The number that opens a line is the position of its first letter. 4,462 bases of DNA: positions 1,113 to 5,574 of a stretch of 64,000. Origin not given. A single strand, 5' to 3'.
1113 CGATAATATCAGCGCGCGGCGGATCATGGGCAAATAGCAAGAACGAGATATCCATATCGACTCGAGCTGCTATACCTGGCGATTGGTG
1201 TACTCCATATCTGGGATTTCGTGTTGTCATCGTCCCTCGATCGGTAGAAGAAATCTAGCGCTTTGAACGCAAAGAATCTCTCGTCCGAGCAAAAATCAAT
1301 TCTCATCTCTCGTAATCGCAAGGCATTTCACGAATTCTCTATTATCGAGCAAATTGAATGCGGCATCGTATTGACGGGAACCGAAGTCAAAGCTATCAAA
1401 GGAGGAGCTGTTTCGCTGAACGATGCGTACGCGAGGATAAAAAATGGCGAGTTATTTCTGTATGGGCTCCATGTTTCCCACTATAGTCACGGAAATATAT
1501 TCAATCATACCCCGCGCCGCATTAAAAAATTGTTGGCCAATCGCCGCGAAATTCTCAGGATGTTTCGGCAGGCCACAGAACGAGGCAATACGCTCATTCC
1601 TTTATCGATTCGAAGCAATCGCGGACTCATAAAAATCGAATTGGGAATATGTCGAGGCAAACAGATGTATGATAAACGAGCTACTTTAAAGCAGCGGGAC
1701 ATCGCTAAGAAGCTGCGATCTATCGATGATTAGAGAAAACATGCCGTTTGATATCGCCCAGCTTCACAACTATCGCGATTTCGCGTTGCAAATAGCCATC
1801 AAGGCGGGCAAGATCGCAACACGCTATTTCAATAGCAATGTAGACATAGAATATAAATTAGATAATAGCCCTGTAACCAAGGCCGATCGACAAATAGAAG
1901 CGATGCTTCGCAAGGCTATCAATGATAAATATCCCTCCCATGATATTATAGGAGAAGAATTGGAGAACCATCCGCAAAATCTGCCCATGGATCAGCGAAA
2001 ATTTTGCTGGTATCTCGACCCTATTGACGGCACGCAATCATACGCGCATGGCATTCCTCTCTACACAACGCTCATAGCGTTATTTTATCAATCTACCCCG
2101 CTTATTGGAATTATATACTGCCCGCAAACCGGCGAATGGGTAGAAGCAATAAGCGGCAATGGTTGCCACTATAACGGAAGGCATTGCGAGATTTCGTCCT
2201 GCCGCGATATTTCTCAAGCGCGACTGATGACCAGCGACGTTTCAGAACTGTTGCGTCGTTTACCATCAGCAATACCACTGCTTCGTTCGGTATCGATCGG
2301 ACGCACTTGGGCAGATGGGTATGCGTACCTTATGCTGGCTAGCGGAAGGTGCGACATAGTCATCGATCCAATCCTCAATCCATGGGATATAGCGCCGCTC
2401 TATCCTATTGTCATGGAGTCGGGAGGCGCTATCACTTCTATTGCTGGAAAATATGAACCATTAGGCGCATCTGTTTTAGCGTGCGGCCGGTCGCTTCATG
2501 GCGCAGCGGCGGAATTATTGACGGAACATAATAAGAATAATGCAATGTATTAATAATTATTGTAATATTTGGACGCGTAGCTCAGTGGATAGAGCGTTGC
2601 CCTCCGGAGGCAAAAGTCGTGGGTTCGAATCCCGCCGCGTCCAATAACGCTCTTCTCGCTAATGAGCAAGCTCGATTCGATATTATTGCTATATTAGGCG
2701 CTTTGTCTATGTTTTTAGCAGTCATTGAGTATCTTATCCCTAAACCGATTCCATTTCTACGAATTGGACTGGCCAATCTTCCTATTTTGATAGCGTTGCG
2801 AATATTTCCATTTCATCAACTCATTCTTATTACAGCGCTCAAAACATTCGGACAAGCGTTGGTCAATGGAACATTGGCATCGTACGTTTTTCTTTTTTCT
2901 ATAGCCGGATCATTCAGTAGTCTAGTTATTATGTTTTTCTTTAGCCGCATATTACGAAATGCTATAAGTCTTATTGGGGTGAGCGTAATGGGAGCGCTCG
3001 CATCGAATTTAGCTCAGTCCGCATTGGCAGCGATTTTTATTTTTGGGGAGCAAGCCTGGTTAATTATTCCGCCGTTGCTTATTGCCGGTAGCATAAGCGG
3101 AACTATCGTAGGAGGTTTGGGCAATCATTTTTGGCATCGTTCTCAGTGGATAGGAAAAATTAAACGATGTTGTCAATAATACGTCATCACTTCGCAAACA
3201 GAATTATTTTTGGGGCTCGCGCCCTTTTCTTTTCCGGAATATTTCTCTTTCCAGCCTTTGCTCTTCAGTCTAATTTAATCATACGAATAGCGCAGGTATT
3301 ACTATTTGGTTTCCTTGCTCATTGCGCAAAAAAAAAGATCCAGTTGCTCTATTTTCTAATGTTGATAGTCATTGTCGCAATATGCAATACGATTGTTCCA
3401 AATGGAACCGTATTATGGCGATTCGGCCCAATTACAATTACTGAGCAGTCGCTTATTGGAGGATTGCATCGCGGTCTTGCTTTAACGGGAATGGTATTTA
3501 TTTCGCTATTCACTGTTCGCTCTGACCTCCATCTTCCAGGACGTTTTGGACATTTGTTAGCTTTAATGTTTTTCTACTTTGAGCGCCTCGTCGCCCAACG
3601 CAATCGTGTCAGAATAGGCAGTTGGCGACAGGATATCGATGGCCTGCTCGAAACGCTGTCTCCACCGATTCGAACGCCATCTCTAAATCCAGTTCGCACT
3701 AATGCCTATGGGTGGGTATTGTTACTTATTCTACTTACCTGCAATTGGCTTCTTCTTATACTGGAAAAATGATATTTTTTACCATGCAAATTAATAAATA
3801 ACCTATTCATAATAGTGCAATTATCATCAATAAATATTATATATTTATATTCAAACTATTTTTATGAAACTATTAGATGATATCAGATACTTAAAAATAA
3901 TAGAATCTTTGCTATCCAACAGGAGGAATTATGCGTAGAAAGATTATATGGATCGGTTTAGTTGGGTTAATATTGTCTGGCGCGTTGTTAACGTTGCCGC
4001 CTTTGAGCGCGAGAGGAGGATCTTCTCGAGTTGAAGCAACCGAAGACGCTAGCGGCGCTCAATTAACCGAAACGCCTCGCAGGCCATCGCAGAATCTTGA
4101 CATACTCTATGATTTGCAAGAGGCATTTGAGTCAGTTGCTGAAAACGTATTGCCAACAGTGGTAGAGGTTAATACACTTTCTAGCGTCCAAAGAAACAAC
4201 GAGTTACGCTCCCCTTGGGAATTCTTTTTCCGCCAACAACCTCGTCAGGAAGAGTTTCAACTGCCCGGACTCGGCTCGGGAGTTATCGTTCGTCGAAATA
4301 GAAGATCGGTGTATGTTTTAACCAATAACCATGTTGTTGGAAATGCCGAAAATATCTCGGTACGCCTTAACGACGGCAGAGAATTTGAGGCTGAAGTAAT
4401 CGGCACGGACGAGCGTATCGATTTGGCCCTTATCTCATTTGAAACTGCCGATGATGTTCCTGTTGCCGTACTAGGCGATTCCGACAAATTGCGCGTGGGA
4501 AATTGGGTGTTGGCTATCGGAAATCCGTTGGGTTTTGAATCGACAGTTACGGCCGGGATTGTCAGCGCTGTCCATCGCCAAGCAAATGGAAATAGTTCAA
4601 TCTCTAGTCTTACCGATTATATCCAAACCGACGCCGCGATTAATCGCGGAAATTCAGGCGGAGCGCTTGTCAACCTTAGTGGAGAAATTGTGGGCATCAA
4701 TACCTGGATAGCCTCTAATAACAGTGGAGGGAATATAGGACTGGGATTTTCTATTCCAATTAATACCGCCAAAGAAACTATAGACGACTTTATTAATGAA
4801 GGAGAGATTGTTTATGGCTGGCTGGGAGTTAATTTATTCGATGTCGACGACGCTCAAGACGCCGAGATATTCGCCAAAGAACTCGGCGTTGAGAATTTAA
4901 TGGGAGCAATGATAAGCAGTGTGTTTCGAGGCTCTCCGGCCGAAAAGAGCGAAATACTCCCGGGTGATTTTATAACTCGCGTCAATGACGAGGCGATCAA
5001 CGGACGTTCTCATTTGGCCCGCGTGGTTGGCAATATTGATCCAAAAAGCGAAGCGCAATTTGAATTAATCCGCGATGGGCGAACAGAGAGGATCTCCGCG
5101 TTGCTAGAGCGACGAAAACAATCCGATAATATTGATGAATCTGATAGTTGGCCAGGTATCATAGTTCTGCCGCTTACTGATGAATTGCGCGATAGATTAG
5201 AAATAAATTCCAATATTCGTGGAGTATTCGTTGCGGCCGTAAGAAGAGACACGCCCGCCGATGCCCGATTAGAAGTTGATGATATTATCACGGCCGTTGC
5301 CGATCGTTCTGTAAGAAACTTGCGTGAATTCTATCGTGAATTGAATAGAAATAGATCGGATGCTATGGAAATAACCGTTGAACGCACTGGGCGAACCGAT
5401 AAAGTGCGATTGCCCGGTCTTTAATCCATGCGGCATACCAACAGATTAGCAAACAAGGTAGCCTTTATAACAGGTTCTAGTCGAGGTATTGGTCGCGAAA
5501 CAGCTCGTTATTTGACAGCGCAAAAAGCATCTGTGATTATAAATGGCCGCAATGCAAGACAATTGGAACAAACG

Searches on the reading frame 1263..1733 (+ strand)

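Call 72: search_protein_families(library=pfam, proteins=[window:1263-1733:+], max_evalue=0.00001)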
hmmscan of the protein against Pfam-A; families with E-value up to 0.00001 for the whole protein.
window:1263-1733:+ (156 aa): 1 family
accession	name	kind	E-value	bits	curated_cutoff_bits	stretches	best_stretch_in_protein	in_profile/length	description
PF01668.23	SmpB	-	1.1e-50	171.7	27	1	15-152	1-138/143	SmpB protein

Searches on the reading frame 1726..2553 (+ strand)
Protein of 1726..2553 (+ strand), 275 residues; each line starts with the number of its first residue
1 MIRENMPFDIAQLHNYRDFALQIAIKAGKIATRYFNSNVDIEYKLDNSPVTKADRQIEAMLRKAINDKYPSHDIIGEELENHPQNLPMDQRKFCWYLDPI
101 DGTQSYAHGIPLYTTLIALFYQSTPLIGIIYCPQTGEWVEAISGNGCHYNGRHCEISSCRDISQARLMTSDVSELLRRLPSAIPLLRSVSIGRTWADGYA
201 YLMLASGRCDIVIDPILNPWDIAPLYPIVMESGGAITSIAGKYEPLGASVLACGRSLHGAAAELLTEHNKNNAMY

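Call 32: find_encoding_contigs(protein=window:1726-2553:+, flank=10000, max_places=3)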
Protein window:1726-2553:+ (275 aa): no gene with exactly this product is on record in the collection.

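Call 72: search_protein_families(library=pfam, proteins=[window:1726-2553:+], max_evalue=0.00001)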
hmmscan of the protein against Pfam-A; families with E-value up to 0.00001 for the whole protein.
window:1726-2553:+ (275 aa): 1 family
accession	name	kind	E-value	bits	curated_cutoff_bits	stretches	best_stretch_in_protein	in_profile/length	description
PF00459.30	Inositol_P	-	1e-53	183.1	27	1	14-267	3-268/271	Inositol monophosphatase family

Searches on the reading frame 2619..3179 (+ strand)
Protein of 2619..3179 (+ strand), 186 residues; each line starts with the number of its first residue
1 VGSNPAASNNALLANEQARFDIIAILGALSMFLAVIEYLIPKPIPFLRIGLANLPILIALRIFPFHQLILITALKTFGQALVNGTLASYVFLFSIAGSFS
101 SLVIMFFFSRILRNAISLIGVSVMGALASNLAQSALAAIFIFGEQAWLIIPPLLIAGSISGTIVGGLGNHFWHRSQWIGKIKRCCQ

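Call 72: search_protein_families(library=pfam, proteins=[window:2619-3179:+], max_evalue=0.00001)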
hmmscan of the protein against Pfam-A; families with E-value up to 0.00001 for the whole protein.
window:2619-3179:+ (186 aa): 1 family
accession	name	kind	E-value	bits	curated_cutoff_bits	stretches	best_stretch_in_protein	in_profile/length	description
PF07456.16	Hpre_diP_synt_I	-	2.5e-36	125.4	30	1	26-170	1-146/147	Heptaprenyl diphosphate synthase component I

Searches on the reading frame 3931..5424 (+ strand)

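Call 72: search_protein_families(library=pfam, proteins=[window:3931-5424:+], max_evalue=0.00001)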
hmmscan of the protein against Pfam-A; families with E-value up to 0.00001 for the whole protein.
window:3931-5424:+ (497 aa): 5 families
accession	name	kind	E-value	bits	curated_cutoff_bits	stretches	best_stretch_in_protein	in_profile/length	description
PF13365.12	Trypsin_2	-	5e-34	118.5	27.6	1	115-256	1-144/144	Trypsin-like peptidase domain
PF13180.12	PDZ_2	-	5e-21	75.2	27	2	298-389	3-77/80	PDZ domain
PF00089.32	Trypsin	-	2.5e-19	70.4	20.6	1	116-282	28-218/220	Trypsin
PF00595.29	PDZ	-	3.1e-14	53.5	23.2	1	296-366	10-67/81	PDZ domain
PF17820.7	PDZ_6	-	7.4e-12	45.3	27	0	328-365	2-39/54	PDZ domain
